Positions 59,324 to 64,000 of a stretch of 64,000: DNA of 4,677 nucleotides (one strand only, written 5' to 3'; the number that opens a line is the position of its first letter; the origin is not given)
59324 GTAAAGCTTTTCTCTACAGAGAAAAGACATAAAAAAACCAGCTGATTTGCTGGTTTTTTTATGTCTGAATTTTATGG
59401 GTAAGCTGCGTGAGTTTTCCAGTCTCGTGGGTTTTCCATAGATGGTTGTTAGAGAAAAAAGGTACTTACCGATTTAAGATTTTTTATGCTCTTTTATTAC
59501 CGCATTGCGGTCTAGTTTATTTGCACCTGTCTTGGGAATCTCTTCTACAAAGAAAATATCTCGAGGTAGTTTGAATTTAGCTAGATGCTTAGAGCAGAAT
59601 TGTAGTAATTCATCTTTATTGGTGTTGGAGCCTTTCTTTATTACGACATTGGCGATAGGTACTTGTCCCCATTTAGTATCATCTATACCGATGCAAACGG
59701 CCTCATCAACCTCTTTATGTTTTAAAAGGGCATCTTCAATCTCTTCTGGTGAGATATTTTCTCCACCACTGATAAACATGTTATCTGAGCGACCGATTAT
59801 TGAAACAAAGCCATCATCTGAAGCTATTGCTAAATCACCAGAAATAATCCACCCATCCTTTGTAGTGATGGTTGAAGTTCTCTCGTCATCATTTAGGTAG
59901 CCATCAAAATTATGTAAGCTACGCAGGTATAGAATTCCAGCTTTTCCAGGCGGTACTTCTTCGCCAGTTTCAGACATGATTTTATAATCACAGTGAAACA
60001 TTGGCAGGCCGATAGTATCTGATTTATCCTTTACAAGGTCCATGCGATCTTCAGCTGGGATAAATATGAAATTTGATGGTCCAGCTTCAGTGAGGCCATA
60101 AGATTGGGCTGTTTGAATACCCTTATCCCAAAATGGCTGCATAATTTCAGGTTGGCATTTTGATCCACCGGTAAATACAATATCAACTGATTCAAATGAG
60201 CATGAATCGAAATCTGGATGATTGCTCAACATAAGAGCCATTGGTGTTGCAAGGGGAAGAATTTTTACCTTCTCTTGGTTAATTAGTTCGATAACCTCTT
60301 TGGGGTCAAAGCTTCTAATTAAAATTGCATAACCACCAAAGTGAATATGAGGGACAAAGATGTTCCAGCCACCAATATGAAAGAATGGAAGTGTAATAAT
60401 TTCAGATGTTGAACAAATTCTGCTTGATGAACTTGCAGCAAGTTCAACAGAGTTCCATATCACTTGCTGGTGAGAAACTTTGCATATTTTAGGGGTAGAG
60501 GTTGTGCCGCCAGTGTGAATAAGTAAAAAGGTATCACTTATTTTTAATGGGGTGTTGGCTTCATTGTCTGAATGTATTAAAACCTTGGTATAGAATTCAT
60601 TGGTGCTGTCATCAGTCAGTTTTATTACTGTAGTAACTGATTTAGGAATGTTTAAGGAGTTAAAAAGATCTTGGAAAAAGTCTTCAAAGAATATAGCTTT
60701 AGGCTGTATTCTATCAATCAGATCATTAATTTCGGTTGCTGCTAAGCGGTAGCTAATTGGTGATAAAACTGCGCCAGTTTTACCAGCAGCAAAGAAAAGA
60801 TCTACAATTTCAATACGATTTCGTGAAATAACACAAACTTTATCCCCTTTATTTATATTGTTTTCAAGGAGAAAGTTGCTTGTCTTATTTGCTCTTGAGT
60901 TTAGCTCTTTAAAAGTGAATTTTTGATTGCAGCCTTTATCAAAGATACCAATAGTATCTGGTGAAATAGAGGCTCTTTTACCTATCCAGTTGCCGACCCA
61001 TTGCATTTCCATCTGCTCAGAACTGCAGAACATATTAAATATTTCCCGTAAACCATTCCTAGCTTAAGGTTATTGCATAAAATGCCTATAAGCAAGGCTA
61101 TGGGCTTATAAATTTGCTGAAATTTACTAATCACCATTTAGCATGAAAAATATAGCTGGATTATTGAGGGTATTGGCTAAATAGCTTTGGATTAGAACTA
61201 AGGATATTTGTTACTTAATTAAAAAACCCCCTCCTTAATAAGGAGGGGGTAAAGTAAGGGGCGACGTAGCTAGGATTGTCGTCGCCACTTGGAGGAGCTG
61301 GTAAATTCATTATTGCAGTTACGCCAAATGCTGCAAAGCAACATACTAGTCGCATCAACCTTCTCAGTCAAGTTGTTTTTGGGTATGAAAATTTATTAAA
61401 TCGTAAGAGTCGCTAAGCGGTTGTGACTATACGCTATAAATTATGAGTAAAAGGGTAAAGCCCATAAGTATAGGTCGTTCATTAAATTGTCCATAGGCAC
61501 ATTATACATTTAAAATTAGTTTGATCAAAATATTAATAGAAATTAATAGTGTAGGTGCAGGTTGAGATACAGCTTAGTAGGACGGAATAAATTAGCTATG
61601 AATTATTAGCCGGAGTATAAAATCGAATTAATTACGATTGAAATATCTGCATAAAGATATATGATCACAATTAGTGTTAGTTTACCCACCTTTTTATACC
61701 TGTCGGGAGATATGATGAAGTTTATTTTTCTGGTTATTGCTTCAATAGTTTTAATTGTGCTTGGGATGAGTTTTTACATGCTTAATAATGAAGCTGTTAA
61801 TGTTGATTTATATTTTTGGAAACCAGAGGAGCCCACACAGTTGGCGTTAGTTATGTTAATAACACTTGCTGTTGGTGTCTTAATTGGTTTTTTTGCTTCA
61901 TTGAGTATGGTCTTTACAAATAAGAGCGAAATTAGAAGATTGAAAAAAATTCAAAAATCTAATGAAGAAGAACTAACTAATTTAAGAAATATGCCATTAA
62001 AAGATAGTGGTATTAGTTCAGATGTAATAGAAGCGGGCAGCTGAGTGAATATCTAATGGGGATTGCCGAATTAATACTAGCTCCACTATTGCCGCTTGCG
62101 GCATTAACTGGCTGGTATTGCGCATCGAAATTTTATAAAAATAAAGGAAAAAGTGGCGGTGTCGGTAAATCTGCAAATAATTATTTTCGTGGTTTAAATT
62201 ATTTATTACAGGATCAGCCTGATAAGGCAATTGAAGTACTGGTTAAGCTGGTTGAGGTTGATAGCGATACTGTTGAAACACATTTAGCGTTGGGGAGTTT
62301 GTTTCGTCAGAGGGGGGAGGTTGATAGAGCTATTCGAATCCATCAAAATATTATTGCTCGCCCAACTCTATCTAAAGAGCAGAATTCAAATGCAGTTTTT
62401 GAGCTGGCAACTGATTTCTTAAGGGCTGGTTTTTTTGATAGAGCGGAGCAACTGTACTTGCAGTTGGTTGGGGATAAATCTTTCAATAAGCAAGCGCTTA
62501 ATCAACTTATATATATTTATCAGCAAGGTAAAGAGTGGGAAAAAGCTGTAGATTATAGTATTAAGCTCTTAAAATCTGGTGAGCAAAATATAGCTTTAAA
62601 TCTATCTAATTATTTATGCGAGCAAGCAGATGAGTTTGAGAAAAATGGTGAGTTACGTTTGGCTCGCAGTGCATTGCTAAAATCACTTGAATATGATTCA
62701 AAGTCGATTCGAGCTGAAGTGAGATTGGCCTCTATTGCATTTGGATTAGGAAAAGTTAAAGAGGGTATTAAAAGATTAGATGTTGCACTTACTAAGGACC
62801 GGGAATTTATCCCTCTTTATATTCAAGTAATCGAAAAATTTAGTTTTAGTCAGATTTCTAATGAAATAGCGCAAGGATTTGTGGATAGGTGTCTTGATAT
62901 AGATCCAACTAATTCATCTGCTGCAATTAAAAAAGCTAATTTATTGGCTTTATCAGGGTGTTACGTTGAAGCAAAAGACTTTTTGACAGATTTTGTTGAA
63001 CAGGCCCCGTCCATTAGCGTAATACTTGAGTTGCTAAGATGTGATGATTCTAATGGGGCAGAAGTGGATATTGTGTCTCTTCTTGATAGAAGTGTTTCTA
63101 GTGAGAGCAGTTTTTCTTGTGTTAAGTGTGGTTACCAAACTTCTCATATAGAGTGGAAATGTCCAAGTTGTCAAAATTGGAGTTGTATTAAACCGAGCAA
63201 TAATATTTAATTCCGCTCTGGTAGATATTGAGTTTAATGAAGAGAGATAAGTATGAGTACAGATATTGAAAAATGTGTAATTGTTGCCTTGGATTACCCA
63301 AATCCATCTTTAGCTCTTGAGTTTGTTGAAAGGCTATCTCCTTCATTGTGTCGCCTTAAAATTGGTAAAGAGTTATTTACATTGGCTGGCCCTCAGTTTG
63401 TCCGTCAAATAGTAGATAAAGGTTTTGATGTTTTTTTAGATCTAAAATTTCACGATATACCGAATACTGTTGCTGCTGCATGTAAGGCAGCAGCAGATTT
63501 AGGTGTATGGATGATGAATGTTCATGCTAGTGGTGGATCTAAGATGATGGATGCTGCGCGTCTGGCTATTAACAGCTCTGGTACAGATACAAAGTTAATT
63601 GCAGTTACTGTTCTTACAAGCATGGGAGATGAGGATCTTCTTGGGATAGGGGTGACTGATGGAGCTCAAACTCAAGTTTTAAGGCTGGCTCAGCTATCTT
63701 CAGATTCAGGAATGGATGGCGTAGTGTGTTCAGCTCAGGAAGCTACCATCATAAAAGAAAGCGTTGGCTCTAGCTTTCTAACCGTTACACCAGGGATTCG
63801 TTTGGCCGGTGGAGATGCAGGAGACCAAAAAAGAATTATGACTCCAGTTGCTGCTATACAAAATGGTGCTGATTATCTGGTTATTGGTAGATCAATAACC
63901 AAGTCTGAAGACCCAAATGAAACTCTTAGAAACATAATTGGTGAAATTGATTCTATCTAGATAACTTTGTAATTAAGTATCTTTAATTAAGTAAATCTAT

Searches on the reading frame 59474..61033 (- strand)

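Call 63: search_protein_families(library=pfam, proteins=[window:59474-61033:-], max_evalue=0.00001)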
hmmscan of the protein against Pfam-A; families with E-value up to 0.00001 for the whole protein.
window:59474-61033:- (519 aa): 2 families
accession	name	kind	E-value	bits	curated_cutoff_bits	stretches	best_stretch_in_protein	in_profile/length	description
PF00501.34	AMP-binding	-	1.2e-60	205.7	29.9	1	24-380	8-384/384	AMP-binding enzyme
PF13193.12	AMP-binding_C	-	7.2e-20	72.1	24.5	1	431-506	1-76/76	AMP-binding enzyme C-terminal domain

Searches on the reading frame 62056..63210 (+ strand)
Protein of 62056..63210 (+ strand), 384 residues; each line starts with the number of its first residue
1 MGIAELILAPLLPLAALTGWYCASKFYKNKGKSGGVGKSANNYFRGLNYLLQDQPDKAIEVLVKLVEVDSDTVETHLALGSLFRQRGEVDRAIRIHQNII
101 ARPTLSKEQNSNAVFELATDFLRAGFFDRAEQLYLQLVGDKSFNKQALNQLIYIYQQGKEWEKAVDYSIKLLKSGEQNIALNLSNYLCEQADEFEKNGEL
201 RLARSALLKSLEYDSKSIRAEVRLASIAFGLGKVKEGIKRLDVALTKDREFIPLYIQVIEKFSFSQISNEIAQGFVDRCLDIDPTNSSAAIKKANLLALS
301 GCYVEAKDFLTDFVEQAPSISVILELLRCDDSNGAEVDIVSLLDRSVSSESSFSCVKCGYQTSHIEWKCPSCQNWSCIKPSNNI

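Call 63: search_protein_families(library=pfam, proteins=[window:62056-63210:+], max_evalue=0.00001)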
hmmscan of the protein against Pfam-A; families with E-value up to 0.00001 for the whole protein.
window:62056-63210:+ (384 aa): 7 families
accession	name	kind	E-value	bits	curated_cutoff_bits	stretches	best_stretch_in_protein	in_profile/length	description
PF13432.12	TPR_16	-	1.2e-13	51.6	32.7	0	116-167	2-53/65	Tetratricopeptide repeat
PF14559.12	TPR_19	-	6.5e-12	46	25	0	50-95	2-47/68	Tetratricopeptide repeat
PF07719.23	TPR_2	-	7.3e-10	38.6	27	0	43-69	5-31/34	Tetratricopeptide repeat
PF13176.12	TPR_7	-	9.3e-09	35.1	27.9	0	75-102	1-30/36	Tetratricopeptide repeat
PF13428.12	TPR_14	-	2e-08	34.5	23.5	0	49-81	11-43/44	Tetratricopeptide repeat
PF12895.13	ANAPC3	-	4.4e-08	33.7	27.2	0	100-166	11-77/82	Anaphase-promoting complex, cyclosome, subunit 3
PF13424.12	TPR_12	-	2.9e-07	31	30.1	0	44-97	8-69/77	Tetratricopeptide repeat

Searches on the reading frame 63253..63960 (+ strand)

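Call 63: search_protein_families(library=pfam, proteins=[window:63253-63960:+], max_evalue=0.00001)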
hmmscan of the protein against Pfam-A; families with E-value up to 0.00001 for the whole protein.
window:63253-63960:+ (235 aa): 1 family
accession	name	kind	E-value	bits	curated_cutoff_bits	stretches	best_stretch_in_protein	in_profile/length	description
PF00215.30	OMPdecase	-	9.8e-66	222.2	27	1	9-228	3-221/221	Orotidine 5'-phosphate decarboxylase / HUMPS family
